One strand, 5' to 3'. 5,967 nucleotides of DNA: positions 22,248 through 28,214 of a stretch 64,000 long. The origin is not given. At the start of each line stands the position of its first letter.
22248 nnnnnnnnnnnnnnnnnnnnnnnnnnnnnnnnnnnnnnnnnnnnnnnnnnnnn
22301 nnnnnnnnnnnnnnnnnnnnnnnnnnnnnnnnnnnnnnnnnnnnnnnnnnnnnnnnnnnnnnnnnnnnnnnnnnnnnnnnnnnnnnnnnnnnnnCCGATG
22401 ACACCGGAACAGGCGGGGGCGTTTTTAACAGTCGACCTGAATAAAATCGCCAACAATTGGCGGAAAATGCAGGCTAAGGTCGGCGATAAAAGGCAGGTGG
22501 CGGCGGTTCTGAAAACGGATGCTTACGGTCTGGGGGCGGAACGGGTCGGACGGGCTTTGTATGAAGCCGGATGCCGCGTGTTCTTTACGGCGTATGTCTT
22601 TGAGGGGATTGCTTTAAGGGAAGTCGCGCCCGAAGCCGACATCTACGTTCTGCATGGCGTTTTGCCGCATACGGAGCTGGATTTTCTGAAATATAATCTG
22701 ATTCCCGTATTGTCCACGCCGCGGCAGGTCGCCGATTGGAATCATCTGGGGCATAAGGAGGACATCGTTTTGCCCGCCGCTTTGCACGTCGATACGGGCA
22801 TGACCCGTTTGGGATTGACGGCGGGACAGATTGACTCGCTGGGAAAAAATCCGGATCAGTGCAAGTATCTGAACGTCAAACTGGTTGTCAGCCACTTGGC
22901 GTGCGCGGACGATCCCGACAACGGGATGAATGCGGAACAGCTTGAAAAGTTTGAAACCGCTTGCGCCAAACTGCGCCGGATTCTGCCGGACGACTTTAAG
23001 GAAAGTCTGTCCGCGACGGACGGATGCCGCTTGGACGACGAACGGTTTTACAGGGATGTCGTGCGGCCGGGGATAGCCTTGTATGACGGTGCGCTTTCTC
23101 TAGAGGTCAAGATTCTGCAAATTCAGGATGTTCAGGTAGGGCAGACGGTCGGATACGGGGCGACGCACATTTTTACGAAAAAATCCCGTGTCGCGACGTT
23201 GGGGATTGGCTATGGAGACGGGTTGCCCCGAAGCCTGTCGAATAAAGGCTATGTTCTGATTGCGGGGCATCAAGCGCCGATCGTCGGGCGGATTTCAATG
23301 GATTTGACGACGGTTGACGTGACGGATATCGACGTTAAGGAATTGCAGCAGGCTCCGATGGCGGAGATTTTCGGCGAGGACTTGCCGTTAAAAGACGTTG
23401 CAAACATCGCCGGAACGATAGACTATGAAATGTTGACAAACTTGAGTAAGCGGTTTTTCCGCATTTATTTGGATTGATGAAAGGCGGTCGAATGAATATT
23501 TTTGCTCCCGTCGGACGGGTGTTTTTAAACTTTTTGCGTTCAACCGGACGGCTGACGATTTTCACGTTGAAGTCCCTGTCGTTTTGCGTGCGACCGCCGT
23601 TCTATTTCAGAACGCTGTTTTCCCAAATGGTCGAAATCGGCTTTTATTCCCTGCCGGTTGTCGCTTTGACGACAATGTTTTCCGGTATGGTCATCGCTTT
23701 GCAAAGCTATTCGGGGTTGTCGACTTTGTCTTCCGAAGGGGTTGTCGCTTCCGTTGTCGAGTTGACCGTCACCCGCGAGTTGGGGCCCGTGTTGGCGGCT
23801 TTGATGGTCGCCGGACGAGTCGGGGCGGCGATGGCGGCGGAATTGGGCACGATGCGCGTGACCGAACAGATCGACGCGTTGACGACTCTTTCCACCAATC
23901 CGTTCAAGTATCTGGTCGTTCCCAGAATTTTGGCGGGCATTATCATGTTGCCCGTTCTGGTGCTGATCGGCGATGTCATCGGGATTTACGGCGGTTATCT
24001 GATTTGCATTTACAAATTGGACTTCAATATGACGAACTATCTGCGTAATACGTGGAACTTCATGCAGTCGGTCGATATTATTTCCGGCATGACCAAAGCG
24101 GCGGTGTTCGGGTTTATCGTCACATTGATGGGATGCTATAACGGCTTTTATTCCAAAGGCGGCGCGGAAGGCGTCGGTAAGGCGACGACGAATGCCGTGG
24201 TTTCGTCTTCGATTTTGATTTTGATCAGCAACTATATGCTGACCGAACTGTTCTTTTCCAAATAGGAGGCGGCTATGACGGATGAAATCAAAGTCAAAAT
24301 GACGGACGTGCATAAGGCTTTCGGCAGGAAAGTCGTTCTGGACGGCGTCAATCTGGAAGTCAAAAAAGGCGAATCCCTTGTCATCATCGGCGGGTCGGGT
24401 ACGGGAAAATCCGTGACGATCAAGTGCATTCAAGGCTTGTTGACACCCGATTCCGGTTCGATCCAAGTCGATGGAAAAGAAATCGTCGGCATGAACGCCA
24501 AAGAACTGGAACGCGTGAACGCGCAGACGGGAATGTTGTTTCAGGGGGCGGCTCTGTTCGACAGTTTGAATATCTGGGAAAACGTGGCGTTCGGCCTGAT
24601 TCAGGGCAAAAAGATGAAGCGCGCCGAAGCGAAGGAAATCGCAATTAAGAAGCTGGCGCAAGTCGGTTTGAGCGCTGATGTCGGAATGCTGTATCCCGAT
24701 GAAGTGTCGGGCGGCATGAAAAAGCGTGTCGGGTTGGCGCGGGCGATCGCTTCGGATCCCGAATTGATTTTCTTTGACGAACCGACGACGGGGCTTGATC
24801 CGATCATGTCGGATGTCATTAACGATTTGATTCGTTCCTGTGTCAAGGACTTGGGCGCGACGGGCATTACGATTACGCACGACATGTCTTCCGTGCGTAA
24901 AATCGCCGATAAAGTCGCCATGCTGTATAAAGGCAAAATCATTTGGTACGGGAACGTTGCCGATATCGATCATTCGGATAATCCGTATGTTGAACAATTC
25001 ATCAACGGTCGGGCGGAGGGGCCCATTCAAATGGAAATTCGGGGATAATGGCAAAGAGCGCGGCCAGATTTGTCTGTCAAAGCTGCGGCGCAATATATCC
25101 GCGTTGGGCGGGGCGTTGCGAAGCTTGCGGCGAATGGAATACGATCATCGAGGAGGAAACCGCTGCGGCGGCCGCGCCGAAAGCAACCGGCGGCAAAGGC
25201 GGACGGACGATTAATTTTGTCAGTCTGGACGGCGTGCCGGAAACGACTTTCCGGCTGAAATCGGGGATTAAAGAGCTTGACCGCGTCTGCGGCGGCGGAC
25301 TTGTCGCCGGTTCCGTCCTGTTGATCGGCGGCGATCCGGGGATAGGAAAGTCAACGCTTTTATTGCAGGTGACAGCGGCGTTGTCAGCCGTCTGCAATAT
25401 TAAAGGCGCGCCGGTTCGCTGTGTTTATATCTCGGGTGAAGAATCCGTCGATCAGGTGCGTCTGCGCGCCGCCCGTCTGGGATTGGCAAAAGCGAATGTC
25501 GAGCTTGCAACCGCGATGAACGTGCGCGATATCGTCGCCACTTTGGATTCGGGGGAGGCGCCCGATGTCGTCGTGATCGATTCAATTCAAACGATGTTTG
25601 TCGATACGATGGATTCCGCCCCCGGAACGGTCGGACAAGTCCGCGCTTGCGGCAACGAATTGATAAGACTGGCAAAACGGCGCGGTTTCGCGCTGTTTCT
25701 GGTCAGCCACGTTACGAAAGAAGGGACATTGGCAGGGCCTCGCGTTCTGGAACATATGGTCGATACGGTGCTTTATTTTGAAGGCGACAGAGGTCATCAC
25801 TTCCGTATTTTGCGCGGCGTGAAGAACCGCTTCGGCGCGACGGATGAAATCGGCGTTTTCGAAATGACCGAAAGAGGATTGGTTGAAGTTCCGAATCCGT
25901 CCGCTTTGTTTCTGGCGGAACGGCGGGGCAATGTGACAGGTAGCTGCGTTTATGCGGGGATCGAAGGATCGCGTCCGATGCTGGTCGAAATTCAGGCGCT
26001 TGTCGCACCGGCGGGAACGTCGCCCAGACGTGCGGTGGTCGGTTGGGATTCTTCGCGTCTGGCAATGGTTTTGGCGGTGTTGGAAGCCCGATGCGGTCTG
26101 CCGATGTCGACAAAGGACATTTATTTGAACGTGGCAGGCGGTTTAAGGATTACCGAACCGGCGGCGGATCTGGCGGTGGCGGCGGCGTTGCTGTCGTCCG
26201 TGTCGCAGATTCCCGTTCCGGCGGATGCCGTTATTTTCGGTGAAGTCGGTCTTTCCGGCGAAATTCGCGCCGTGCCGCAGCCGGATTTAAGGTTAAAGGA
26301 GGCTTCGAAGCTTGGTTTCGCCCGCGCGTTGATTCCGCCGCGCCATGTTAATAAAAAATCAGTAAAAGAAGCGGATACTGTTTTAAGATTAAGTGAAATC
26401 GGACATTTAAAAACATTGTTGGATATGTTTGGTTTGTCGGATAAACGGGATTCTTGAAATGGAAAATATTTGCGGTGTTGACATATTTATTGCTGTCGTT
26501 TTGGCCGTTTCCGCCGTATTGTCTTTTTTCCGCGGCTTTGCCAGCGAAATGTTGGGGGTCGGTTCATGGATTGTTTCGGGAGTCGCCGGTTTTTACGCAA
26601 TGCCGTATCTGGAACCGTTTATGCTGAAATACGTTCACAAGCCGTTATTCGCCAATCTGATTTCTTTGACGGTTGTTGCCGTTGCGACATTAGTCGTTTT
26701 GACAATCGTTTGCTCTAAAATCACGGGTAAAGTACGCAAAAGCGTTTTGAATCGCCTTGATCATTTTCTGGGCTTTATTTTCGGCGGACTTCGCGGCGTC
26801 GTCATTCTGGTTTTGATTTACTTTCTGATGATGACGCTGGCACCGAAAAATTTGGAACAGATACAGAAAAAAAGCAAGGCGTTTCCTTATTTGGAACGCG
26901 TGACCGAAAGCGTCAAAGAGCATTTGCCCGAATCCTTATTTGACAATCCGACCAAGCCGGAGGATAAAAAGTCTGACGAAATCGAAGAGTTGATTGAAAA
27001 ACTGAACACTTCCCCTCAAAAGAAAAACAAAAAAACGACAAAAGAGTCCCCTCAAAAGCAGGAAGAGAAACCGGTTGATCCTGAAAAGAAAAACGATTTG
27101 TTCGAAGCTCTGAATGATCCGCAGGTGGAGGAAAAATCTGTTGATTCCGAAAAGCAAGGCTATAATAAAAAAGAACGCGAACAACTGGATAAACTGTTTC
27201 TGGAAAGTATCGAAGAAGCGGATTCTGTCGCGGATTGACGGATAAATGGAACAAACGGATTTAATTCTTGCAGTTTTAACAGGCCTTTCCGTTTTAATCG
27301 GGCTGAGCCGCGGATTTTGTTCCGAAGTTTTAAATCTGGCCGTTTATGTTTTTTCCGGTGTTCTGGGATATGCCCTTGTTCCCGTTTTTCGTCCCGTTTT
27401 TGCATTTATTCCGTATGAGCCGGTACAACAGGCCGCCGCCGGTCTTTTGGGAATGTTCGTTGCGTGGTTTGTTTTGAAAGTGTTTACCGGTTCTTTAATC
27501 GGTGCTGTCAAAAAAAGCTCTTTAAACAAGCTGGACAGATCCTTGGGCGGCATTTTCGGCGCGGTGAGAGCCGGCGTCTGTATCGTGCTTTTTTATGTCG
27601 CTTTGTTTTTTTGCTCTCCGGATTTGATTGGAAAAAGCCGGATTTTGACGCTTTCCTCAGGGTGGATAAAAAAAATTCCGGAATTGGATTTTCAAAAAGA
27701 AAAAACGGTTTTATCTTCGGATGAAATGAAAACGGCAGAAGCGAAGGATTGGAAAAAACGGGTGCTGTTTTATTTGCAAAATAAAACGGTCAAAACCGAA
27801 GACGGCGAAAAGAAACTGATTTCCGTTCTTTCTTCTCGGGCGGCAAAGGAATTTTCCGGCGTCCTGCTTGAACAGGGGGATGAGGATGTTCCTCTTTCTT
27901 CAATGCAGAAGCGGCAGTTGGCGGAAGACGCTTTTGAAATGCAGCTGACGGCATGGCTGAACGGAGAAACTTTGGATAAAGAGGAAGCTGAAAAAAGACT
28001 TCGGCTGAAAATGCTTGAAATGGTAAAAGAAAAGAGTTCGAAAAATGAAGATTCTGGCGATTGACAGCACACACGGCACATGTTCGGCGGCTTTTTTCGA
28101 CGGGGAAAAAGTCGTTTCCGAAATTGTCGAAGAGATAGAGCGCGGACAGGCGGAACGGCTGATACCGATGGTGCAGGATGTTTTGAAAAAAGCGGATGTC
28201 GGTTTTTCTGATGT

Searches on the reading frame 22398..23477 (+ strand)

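Call 18: search_protein_families(library=pfam, proteins=[window:22398-23477:+], max_evalue=0.001)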
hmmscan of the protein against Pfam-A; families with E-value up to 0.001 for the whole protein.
window:22398-23477:+ (359 aa): 2 families
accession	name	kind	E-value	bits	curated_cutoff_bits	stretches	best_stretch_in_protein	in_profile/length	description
PF01168.26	Ala_racemase_N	-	6.8e-52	176.8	24.1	1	12-229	1-216/220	Alanine racemase, N-terminal domain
PF00842.27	Ala_racemase_C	-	1.5e-40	138.1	25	1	232-357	1-127/127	Alanine racemase, C-terminal domain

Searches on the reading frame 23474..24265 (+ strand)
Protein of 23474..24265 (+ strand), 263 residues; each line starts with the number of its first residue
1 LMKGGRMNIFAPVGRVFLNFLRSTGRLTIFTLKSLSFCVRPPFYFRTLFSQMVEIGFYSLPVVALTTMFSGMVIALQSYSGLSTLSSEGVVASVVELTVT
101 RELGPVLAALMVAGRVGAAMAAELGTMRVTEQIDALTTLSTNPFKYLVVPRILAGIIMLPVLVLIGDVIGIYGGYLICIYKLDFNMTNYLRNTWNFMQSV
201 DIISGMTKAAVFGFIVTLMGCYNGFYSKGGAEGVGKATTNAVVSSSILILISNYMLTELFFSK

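Call 18: search_protein_families(library=pfam, proteins=[window:23474-24265:+], max_evalue=0.001)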
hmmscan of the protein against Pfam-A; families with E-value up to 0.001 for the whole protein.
window:23474-24265:+ (263 aa): 1 family
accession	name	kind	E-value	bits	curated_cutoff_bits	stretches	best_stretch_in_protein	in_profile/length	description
PF02405.21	MlaE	-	6e-80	268.2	22.5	1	49-258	2-211/212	Permease MlaE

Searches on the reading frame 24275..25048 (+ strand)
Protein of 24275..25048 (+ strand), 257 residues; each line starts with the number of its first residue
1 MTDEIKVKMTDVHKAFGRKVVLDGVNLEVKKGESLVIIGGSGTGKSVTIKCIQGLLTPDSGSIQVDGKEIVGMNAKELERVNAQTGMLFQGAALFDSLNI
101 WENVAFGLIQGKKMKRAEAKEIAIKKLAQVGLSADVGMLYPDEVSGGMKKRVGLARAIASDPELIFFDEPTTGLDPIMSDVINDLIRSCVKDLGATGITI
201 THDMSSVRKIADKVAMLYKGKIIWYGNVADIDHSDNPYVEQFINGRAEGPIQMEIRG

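Call 18: search_protein_families(library=pfam, proteins=[window:24275-25048:+], max_evalue=0.001)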
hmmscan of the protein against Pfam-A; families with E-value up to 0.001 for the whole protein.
window:24275-25048:+ (257 aa): 3 families
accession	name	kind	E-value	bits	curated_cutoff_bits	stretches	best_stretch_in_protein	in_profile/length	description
PF00005.33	ABC_tran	-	1.2e-31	110.6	25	1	22-172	1-137/137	ABC transporter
PF13304.12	AAA_21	-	1.5e-06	28.9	27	0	139-189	233-286/304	AAA domain, putative AbiEii toxin, Type IV TA system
PF13555.12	AAA_29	-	0.0009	19.4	27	0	23-60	13-50/61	P-loop containing region of AAA domain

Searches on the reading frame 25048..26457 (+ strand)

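Call 18: search_protein_families(library=pfam, proteins=[window:25048-26457:+], max_evalue=0.001)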
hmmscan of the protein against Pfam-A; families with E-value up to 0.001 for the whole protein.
window:25048-26457:+ (469 aa): 9 families
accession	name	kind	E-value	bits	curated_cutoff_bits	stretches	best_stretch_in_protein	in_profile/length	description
PF13481.12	AAA_25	-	4.2e-21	75.9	27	1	69-226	14-194/195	AAA domain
PF06745.19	ATPase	-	6.1e-14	52.4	26.6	1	71-163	2-89/231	KaiC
PF18073.7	Zn_ribbon_LapB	-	1.3e-10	41.2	25.7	1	8-35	1-28/28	Rubredoxin metal binding domain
PF13541.12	ChlI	-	1.7e-08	34.8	27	1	344-431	32-119/121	Subunit ChlI of Mg-chelatase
PF03796.21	DnaB_C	-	2e-05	24.5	27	1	70-141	2-67/255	DnaB-like helicase C terminal domain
PF13401.12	AAA_22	-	2.6e-05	25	27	1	89-219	6-121/130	AAA domain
PF08423.17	Rad51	-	2.6e-05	24.1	22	1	67-184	5-134/244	Rad51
PF13191.12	AAA_16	-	3e-05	25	32.6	1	77-184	16-145/167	AAA ATPase domain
PF05362.19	Lon_C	-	0.00032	20.8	21.1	1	356-442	94-179/205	Lon protease (S16) C-terminal proteolytic domain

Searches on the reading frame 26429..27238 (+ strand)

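Call 18: search_protein_families(library=pfam, proteins=[window:26429-27238:+], max_evalue=0.001)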
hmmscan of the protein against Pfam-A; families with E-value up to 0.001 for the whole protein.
window:26429-27238:+ (269 aa): 1 family
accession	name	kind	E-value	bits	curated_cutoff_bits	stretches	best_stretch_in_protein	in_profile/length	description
PF02674.22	Colicin_V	-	1.4e-29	103.3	29.3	1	17-159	1-143/144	Colicin V production protein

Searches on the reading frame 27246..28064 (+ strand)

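Call 18: search_protein_families(library=pfam, proteins=[window:27246-28064:+], max_evalue=0.001)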
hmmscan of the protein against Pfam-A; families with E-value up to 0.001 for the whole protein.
window:27246-28064:+ (272 aa): 1 family
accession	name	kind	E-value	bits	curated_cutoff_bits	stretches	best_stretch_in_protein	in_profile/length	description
PF02674.22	Colicin_V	-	2.8e-18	66.7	29.3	1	5-121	2-119/144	Colicin V production protein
